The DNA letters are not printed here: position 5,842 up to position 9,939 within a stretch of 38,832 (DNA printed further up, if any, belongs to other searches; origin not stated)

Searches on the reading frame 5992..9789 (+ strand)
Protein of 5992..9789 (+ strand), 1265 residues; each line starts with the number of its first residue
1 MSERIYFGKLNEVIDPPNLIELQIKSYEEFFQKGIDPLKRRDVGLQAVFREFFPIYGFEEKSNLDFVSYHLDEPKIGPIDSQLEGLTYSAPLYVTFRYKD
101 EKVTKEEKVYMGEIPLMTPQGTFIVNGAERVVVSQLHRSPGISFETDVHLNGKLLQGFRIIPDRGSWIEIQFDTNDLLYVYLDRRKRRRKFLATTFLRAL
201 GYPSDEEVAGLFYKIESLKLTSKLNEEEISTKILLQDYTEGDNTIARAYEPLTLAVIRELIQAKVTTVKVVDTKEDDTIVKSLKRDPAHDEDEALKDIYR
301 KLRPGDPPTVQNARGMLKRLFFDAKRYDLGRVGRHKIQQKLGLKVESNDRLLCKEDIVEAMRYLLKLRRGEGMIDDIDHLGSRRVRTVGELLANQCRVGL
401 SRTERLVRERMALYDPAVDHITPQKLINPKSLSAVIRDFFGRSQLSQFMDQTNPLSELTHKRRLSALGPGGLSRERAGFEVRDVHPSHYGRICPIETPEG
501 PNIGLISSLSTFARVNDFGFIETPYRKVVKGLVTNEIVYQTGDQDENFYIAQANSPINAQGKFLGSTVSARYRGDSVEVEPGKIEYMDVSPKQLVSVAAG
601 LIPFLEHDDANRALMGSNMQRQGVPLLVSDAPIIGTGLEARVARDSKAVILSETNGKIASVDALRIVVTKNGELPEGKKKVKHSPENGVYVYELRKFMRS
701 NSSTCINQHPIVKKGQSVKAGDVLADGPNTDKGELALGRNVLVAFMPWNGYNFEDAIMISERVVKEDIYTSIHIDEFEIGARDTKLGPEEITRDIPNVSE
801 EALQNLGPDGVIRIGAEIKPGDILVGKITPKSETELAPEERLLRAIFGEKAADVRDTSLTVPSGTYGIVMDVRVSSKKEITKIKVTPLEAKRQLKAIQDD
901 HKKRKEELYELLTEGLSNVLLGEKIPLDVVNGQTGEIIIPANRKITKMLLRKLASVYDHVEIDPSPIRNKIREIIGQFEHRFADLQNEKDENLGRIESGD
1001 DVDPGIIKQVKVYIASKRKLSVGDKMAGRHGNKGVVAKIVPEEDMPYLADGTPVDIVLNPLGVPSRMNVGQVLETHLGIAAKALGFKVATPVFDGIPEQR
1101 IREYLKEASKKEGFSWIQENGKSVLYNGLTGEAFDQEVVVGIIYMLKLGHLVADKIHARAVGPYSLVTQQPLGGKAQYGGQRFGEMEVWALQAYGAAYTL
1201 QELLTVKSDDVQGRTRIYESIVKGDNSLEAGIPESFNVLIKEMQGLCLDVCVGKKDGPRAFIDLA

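Call 72: search_protein_families(library=pfam, proteins=[window:5992-9789:+], max_evalue=0.0001)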
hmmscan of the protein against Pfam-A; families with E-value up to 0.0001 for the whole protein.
window:5992-9789:+ (1265 aa): 6 families
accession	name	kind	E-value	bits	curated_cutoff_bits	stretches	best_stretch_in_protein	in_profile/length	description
PF00562.33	RNA_pol_Rpb2_6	-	1.8e-132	442.4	23.4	1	654-1177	4-373/373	RNA polymerase Rpb2, domain 6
PF04565.21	RNA_pol_Rpb2_3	-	1.1e-30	106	21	1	447-515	1-68/68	RNA polymerase Rpb2, domain 3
PF04561.19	RNA_pol_Rpb2_2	-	1.9e-27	96.6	21.7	1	287-386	95-190/190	RNA polymerase Rpb2, domain 2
PF04560.25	RNA_pol_Rpb2_7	-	7.6e-27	94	32.1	1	1179-1251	1-83/87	RNA polymerase Rpb2, domain 7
PF10385.14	RNA_pol_Rpb2_45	-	2.1e-23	82.6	28.2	1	525-590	1-66/66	RNA polymerase beta subunit external 1 domain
PF04563.20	RNA_pol_Rpb2_1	-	2.6e-21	76.5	28.2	1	18-432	1-201/203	RNA polymerase beta subunit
